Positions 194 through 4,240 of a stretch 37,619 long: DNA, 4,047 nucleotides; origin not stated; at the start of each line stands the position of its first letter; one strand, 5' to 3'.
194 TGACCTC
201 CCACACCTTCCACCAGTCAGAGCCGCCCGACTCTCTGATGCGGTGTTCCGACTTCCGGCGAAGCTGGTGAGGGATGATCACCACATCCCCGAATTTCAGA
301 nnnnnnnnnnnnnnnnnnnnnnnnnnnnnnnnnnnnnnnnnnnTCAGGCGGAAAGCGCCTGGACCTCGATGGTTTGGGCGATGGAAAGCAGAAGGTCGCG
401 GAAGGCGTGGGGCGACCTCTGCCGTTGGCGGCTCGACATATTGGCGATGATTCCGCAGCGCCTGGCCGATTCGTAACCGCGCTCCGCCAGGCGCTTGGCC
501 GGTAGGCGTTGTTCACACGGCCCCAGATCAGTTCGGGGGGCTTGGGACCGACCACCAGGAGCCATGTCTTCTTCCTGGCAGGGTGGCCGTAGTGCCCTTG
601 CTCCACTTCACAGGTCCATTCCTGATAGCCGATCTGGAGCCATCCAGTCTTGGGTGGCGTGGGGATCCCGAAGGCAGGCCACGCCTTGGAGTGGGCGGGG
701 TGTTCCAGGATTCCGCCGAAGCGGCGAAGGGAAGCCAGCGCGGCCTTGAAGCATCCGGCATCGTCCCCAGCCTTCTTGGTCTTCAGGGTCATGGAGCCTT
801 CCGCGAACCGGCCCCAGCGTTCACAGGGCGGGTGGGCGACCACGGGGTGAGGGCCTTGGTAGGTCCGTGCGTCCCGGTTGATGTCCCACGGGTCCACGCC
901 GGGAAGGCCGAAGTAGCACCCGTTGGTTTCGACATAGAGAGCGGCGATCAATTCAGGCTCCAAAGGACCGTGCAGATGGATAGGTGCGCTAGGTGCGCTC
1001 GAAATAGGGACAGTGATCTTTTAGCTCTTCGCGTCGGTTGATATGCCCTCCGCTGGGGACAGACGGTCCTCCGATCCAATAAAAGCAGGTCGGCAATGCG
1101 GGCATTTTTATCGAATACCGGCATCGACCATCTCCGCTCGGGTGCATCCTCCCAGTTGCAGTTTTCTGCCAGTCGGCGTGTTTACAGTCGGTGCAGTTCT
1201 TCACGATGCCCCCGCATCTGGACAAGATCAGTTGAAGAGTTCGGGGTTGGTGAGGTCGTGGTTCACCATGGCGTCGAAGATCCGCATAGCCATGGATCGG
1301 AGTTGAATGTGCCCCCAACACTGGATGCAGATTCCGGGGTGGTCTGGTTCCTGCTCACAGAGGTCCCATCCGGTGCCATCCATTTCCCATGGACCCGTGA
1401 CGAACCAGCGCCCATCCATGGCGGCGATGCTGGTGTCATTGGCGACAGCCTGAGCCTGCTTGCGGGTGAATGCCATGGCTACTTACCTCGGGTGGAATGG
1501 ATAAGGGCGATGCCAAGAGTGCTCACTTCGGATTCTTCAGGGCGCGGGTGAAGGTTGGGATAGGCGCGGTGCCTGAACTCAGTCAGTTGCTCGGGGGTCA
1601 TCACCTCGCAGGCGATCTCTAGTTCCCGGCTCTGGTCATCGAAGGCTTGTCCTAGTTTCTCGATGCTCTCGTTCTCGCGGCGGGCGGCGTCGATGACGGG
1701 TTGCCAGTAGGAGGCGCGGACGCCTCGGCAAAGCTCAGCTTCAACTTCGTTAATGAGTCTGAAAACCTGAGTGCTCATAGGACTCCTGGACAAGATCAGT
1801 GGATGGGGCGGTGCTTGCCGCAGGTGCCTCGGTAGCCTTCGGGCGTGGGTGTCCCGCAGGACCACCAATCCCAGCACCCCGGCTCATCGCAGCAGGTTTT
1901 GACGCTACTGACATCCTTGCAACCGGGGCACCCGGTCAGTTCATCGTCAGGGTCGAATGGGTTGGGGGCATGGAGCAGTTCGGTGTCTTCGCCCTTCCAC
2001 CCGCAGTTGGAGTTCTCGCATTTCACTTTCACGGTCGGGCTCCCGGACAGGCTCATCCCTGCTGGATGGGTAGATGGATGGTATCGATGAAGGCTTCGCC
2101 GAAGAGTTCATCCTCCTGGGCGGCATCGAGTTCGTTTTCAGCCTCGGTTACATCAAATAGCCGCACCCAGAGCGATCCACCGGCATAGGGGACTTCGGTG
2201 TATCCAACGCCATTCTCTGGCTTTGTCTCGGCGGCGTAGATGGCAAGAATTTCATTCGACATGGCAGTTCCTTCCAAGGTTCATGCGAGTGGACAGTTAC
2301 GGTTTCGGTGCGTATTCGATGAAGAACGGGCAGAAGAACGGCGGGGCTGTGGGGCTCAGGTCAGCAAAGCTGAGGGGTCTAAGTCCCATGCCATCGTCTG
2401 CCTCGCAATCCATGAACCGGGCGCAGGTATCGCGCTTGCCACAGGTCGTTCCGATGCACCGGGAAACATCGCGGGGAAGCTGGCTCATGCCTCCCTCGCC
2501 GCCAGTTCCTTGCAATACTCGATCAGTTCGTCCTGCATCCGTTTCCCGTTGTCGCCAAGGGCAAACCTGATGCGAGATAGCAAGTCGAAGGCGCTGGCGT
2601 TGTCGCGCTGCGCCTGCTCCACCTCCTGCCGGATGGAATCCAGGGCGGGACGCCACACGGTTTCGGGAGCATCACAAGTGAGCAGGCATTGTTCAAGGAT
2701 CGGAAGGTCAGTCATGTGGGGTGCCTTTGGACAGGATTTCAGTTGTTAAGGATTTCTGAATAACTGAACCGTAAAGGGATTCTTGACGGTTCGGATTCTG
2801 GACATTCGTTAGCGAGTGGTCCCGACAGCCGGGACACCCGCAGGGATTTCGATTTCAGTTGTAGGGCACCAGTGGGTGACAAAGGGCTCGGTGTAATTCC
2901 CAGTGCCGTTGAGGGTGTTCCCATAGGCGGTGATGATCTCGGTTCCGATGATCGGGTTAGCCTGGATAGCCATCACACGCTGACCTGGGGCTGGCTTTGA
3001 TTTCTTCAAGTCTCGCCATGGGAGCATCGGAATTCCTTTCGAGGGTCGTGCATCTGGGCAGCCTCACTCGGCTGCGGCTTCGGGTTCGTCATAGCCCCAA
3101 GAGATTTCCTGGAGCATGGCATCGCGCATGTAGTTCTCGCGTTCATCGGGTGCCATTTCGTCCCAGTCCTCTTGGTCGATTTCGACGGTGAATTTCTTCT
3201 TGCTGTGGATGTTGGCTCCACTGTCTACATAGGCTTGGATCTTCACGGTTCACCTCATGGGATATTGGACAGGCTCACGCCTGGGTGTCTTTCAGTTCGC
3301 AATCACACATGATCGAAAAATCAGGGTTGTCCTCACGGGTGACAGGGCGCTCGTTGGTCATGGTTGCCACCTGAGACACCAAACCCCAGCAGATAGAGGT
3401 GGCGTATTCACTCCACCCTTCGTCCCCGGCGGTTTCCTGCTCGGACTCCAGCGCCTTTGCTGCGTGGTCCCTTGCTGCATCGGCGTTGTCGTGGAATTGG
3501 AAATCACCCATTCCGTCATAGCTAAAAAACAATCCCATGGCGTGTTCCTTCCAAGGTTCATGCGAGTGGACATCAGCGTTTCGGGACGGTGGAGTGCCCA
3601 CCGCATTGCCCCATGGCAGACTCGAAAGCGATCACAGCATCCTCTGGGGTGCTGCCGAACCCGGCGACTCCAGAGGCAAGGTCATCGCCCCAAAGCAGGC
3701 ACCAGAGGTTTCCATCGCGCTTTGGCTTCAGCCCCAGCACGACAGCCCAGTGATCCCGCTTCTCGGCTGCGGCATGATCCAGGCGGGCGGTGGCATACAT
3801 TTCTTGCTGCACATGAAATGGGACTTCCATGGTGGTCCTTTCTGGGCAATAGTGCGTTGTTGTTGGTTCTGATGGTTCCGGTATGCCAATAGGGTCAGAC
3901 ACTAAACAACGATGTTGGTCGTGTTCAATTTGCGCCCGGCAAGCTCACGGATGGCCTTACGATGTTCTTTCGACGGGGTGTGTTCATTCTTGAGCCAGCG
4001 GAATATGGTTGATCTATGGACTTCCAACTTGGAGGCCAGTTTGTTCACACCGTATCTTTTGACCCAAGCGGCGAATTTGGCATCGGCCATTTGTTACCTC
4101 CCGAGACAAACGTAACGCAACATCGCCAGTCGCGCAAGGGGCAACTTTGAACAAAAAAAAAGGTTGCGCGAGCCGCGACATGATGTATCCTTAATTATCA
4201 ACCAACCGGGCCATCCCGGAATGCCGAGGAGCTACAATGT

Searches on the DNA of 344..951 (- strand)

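Call 61: search_rna_families(sources=[L024, L026, L054], threshold=evalue, max_evalue=1)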
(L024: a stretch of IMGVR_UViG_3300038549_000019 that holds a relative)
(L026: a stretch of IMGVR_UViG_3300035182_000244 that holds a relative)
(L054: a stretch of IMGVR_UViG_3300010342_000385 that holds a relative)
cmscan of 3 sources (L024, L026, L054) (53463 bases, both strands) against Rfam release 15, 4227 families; matches with E-value up to 1: 1.
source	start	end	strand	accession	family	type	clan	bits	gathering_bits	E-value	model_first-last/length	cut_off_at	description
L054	312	390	+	RF02837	anti-hemB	Gene; sRNA;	-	30.7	49.5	0.0027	1-81/81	no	Burkholderia RNA 7 (anti-hemB)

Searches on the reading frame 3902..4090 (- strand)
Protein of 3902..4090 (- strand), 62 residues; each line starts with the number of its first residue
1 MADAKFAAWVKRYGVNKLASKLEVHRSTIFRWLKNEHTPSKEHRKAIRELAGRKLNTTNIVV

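Call 14: search_protein_families(library=phrogs, proteins=[window:3902-4090:-], max_evalue=0.01)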
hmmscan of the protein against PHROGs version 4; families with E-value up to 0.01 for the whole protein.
window:3902-4090:- (62 aa): 9 families
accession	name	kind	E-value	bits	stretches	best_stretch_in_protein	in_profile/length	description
phrog_4869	-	unknown function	0.00012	23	1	11-45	11-47/172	-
phrog_157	-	integration and excision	0.00028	21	1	11-51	214-260/580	transposase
phrog_35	-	transcription regulation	0.00073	20.6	1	6-47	78-120/181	transcriptional repressor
phrog_3218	-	head and packaging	0.0008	20.2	1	15-56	36-77/152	terminase small subunit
phrog_2328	-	transcription regulation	0.0015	19.4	1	16-54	32-70/128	transcriptional repressor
phrog_163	-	transcription regulation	0.0029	18.7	1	8-51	40-84/168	CII-like transcriptional activator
phrog_7545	-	DNA, RNA and nucleotide metabolism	0.0044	18.2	1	15-50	21-56/160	HNH endonuclease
phrog_4494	-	unknown function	0.0068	17.9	1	16-46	22-53/109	-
phrog_24579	-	head and packaging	0.0098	16.9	0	11-59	30-77/126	terminase small subunit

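Call 26: search_protein_families(library=pfam, proteins=[window:3902-4090:-], max_evalue=0.01)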
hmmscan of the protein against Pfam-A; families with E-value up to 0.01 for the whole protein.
window:3902-4090:- (62 aa): 3 families
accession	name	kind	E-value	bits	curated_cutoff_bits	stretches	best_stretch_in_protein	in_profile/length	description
PF01381.28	HTH_3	-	0.00095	19.6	23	1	17-43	14-40/55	Helix-turn-helix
PF13384.12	HTH_23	-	0.0016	18.7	24.6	1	12-35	17-40/50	Homeodomain-like domain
PF13022.12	HTH_Tnp_1_2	-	0.0024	18.4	27.9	1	14-57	28-70/122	Helix-turn-helix of insertion element transposase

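Call 56: find_related_loci(query=window:3902-4090:-, collection=viral_contigs, flank=7000)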
Query window:3902-4090:- (62 aa) in viral_contigs; peptide patterns used: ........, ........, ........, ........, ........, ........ (x = any residue, [..] = any of these).
22 stretches matched a pattern, but none encodes a relative of the query by tblastn (E <= 1e-3).
